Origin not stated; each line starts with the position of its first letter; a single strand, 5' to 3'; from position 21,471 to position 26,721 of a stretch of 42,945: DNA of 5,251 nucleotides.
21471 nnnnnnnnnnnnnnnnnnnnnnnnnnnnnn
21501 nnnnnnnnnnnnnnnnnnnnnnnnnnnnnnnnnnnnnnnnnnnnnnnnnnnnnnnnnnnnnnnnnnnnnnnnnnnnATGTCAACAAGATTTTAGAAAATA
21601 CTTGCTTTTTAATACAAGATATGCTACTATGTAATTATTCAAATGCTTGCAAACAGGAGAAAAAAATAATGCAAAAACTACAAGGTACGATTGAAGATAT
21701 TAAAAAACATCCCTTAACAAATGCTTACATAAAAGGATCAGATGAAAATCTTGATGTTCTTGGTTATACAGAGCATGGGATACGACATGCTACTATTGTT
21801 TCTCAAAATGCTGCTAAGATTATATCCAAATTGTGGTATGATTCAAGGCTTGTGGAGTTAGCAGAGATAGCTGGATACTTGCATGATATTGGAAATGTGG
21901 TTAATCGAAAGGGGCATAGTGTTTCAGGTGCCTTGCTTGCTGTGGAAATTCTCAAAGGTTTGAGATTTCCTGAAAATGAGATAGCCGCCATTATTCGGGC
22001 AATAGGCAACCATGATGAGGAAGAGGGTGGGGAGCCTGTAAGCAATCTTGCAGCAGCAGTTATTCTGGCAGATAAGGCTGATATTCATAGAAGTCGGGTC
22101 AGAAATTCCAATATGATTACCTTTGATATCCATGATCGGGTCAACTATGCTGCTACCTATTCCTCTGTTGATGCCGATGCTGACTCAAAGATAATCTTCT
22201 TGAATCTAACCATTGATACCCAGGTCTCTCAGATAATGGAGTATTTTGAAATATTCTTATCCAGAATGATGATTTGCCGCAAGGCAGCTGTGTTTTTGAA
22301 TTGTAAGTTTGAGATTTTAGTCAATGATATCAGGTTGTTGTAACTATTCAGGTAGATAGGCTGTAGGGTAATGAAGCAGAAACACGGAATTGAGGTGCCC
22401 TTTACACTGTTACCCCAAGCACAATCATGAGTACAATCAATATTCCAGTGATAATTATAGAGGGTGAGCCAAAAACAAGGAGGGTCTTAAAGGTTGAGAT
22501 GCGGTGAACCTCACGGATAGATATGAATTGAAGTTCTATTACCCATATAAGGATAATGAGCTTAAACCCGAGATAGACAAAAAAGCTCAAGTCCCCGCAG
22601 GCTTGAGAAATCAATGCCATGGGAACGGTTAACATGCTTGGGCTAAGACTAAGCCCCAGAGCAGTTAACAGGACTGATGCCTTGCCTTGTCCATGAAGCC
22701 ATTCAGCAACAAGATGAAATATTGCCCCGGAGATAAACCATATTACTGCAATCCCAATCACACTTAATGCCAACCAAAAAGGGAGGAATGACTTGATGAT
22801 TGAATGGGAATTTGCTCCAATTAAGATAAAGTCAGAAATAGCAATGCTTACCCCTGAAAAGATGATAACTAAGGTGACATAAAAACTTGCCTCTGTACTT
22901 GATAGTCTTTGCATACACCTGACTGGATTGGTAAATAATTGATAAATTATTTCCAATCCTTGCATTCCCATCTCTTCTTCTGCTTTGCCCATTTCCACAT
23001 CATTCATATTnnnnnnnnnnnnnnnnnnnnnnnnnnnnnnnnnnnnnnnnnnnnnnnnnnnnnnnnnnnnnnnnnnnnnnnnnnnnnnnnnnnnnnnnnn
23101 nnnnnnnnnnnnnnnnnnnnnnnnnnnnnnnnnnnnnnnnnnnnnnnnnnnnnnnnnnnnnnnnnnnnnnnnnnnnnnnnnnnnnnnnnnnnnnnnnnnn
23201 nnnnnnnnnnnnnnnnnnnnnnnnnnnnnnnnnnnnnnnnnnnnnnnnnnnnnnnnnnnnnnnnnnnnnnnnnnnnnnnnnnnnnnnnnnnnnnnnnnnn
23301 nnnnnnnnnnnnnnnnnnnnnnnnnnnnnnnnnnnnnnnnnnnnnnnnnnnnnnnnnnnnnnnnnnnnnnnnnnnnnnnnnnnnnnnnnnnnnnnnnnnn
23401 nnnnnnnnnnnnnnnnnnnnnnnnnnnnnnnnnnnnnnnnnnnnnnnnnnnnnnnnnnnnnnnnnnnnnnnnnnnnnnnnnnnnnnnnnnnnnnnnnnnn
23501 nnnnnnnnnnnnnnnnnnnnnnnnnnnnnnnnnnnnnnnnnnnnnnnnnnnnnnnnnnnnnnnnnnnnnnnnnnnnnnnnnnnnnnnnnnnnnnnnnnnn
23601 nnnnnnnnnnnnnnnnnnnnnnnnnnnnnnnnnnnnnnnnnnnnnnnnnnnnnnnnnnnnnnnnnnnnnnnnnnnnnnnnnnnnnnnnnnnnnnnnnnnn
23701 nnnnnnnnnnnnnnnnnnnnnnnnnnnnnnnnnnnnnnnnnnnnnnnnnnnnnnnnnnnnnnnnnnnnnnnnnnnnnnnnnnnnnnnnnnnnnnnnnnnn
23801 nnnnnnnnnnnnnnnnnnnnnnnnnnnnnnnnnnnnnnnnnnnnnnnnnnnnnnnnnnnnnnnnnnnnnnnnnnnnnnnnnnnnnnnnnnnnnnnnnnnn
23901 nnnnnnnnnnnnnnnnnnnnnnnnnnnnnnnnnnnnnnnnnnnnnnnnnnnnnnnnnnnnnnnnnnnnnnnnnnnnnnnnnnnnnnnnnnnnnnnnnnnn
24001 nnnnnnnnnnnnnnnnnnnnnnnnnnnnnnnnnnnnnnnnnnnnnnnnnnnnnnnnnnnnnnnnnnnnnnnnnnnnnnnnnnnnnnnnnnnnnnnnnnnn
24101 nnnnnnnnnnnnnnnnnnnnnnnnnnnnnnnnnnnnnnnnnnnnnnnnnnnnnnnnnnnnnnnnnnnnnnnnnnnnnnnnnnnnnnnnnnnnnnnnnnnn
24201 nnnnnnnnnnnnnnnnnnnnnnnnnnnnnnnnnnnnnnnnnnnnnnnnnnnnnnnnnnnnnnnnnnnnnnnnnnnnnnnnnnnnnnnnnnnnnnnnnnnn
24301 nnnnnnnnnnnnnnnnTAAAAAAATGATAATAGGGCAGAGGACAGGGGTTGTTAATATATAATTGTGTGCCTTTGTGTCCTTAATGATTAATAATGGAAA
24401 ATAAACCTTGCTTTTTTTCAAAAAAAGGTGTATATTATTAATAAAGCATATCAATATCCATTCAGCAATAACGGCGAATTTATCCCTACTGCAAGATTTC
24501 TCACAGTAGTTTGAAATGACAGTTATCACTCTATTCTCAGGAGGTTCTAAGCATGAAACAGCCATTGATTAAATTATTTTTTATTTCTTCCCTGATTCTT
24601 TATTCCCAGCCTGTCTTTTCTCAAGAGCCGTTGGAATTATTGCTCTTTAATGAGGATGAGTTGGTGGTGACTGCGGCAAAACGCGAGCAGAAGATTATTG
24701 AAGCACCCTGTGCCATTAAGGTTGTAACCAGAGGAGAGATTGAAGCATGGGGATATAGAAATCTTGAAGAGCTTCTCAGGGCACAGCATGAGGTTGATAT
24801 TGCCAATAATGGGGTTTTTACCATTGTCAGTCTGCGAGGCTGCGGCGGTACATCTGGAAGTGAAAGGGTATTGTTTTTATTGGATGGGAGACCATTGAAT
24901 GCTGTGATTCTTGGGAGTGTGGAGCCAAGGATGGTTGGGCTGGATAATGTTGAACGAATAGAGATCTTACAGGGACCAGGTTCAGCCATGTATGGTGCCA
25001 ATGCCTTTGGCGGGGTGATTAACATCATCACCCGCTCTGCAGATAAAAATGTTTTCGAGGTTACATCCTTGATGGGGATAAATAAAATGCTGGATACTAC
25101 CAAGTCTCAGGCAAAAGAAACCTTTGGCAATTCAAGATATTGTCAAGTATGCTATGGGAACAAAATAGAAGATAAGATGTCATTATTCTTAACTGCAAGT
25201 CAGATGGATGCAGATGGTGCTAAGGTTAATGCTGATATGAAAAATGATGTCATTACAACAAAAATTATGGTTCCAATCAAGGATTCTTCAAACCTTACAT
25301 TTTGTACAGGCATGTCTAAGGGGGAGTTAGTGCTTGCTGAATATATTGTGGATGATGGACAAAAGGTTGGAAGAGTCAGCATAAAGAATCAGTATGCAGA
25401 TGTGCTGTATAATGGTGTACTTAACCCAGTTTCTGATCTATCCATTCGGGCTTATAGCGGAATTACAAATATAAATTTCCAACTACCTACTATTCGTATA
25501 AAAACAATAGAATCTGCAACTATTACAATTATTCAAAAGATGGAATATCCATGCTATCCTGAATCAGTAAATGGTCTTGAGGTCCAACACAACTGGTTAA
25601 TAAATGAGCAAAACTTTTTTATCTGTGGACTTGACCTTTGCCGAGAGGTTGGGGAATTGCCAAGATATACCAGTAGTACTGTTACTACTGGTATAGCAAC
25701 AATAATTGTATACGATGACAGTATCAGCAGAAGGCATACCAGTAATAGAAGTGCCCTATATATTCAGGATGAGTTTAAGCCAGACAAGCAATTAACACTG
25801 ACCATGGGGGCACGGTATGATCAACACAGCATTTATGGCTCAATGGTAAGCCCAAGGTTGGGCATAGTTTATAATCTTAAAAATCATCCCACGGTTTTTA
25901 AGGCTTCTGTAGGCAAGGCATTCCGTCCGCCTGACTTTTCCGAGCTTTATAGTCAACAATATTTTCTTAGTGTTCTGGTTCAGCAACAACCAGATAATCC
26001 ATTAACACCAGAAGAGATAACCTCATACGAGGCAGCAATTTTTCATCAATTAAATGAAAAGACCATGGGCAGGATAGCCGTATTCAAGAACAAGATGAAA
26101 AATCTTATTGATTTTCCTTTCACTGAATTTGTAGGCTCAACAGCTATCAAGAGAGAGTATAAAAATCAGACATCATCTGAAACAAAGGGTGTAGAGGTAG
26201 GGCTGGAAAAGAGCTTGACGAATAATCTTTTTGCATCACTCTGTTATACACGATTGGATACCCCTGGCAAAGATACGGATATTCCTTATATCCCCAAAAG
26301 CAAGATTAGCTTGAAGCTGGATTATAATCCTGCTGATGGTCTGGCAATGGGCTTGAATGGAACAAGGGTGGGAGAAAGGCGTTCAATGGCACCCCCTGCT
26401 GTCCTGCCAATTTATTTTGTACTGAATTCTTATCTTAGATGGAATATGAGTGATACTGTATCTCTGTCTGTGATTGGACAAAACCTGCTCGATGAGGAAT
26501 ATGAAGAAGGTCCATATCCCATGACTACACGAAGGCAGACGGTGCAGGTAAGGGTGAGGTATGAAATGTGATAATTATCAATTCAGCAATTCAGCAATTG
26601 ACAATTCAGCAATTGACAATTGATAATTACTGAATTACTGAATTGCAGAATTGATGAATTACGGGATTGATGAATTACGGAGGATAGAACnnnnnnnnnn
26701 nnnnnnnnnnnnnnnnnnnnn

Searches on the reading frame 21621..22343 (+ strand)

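Call 10: search_protein_families(library=pfam, proteins=[window:21621-22343:+])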
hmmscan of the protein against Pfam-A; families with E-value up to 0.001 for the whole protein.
window:21621-22343:+ (240 aa): 1 family
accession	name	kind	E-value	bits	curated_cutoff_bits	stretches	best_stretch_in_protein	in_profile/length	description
PF01966.28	HD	-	9.5e-09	36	22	1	55-153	3-113/116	HD domain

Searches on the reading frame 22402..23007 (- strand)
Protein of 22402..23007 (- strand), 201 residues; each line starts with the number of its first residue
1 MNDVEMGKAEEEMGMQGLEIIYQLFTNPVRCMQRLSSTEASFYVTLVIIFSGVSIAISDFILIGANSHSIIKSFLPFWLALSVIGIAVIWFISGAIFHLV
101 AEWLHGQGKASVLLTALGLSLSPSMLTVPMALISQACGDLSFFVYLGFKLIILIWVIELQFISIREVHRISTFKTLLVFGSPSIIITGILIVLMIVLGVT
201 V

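Call 10: search_protein_families(library=pfam, proteins=[window:22402-23007:-])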
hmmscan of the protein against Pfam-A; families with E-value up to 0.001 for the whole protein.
window:22402-23007:- (201 aa): 1 family
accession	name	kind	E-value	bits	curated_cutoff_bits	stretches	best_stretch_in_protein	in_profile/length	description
PF04893.22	Yip1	-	8.8e-12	45.7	28.6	1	23-193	2-172/173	Yip1 domain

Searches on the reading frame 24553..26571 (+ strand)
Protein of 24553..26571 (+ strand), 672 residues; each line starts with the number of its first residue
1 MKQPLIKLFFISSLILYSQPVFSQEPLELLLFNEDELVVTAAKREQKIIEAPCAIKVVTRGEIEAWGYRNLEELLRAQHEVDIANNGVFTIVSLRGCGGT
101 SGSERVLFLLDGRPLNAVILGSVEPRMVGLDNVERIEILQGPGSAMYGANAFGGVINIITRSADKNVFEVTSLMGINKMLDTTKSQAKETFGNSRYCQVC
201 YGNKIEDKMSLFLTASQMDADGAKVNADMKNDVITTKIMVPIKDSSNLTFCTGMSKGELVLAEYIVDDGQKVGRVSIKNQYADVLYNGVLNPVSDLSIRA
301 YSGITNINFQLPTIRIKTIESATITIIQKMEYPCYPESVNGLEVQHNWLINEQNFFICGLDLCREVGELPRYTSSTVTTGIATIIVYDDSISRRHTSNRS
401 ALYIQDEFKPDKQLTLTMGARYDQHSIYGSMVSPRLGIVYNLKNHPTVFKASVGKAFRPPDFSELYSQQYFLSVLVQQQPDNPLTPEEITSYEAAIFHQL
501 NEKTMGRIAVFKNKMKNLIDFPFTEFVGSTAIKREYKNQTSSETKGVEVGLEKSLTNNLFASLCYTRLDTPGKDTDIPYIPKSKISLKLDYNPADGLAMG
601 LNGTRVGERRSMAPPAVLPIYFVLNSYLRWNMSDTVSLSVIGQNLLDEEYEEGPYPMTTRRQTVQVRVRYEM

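Call 10: search_protein_families(library=pfam, proteins=[window:24553-26571:+])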
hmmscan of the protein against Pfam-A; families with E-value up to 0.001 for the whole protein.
window:24553-26571:+ (672 aa): 3 families
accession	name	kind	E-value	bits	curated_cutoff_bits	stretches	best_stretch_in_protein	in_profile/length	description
PF00593.30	TonB_dep_Rec_b-barrel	-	1e-37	131.5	27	1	384-645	159-436/436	TonB dependent receptor-like, beta-barrel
PF07715.20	Plug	-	2.6e-19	70.1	23.9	1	49-155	3-107/107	TonB-dependent Receptor Plug Domain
PF25183.1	OMP_b-brl_4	-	4.5e-09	35.7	30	1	392-426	360-394/838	Outer membrane beta barrel domain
